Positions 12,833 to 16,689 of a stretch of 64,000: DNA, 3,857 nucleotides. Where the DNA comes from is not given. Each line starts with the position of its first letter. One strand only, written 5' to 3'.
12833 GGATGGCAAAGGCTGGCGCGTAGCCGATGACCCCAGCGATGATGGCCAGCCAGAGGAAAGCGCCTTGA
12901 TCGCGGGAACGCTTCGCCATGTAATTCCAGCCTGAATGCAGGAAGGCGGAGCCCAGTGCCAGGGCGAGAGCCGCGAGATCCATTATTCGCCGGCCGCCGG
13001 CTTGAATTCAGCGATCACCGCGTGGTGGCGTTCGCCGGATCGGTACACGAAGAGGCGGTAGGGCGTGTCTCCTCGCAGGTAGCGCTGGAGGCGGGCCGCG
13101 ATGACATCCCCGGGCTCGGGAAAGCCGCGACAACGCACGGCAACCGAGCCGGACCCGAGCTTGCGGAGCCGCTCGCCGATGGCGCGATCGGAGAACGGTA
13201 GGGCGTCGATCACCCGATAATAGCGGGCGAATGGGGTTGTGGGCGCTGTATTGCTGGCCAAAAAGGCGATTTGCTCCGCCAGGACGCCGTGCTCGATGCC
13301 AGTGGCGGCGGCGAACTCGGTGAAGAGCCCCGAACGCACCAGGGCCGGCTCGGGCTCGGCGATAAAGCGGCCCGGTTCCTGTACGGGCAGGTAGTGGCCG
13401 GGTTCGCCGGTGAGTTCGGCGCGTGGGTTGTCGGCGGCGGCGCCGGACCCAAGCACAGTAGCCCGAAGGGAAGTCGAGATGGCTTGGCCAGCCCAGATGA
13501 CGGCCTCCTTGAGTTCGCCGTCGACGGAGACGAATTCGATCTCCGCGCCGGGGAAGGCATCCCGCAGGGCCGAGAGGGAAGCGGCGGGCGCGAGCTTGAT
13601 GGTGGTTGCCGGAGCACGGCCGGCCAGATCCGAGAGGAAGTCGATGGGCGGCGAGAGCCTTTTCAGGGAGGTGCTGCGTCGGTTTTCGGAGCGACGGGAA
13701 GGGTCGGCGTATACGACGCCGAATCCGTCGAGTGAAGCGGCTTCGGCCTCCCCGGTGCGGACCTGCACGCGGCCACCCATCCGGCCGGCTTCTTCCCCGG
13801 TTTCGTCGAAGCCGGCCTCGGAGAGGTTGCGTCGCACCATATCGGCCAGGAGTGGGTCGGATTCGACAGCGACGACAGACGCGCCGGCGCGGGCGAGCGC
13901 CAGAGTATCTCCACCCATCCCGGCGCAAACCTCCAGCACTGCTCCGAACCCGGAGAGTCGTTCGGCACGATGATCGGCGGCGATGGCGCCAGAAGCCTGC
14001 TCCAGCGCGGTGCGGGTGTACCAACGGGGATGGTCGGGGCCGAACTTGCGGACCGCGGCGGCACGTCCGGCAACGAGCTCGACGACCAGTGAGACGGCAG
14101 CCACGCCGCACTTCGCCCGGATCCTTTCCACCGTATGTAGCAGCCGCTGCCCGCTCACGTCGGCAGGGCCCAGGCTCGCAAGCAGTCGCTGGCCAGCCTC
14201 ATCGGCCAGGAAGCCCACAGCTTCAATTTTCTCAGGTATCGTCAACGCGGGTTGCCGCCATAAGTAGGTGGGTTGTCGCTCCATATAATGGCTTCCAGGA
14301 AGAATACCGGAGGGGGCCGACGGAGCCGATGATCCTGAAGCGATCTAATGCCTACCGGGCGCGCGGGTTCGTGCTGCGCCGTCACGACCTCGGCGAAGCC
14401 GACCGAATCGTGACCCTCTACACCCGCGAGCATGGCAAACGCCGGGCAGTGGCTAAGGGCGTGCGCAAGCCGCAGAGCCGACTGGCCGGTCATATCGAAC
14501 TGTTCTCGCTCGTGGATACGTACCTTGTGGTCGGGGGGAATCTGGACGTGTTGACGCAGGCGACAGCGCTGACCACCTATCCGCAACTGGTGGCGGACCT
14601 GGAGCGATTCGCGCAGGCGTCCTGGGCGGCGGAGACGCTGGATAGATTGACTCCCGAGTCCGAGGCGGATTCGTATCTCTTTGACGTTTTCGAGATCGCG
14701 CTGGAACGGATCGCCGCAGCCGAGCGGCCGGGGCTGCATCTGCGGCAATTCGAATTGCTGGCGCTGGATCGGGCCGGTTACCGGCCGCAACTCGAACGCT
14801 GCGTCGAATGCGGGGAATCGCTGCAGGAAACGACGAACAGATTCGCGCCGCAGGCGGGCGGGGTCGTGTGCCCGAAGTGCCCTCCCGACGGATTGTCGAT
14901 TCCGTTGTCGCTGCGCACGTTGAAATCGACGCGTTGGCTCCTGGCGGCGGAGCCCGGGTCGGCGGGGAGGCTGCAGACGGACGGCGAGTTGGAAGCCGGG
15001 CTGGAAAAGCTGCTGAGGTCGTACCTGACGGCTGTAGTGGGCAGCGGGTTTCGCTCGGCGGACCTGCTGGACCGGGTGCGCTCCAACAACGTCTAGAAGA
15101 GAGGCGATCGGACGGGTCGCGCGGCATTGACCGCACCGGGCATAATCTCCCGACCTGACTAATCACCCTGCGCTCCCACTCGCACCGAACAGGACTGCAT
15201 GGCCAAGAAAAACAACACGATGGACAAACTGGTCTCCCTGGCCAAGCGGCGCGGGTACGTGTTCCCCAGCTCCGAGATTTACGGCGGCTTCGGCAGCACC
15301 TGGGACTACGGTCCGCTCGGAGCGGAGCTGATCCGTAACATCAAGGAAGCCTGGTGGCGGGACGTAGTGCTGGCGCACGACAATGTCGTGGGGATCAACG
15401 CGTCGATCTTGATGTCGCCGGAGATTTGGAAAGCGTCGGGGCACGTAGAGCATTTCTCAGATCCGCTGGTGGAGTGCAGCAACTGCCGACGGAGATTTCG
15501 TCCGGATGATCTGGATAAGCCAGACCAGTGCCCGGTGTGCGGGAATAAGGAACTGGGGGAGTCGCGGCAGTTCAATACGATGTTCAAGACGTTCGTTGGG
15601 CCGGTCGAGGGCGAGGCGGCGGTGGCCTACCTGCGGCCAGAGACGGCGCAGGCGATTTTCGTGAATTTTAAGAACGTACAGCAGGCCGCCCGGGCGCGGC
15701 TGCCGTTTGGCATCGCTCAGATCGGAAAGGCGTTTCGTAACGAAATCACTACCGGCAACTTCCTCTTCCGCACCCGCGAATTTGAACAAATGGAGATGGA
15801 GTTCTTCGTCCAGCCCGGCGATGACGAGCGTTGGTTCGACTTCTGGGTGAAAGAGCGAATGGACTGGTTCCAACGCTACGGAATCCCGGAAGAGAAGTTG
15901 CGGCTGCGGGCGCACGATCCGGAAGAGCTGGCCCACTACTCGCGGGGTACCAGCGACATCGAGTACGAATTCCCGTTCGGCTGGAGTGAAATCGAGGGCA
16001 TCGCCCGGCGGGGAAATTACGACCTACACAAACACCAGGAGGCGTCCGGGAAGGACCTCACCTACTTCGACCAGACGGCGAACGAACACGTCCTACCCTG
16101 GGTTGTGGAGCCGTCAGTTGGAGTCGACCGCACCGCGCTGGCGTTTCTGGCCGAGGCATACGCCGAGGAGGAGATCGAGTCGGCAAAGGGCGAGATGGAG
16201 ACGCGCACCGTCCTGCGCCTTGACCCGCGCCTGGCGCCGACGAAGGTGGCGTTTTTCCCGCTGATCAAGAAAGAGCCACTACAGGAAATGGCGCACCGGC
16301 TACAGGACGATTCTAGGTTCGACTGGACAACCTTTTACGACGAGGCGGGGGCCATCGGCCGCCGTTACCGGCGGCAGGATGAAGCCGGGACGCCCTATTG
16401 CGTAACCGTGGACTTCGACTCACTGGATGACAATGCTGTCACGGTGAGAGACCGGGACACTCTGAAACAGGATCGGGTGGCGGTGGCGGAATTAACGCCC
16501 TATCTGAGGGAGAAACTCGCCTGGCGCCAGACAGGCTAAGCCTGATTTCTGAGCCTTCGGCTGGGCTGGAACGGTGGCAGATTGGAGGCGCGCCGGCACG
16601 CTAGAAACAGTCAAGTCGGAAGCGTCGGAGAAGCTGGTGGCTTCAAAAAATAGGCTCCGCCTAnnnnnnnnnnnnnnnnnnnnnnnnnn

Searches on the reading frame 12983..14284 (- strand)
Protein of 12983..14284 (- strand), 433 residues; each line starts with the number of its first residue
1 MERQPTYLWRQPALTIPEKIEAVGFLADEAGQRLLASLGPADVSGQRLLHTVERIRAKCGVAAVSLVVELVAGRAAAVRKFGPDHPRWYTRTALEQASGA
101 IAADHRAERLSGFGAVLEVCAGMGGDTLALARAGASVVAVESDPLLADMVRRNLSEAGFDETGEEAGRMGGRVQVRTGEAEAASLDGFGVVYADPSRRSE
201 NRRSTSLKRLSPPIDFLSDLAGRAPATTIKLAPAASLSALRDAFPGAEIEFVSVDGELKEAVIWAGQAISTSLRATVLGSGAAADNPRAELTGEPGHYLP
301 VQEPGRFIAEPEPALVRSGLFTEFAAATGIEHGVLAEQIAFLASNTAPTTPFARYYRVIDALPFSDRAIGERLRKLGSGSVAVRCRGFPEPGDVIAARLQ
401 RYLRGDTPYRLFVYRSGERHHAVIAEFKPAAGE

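Call 59: search_protein_families(library=pfam, proteins=[window:12983-14284:-], max_evalue=0.0001)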
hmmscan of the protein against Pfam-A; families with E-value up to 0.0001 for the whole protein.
window:12983-14284:- (433 aa): 1 family
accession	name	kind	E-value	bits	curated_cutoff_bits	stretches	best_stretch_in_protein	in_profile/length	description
PF18096.6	Thump_like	-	1.4e-07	31.8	26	1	353-425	1-76/78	THUMP domain-like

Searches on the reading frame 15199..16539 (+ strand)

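Call 59: search_protein_families(library=pfam, proteins=[window:15199-16539:+], max_evalue=0.0001)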
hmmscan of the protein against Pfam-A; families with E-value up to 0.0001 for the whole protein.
window:15199-16539:+ (446 aa): 2 families
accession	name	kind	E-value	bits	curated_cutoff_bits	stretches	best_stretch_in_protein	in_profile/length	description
PF03129.25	HGTP_anticodon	-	2.6e-16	60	21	1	353-438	5-93/94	Anticodon binding domain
PF00587.30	tRNA-synt_2b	-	8.6e-12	45.9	29.3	1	143-259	11-123/179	tRNA synthetase class II core domain (G, H, P, S and T)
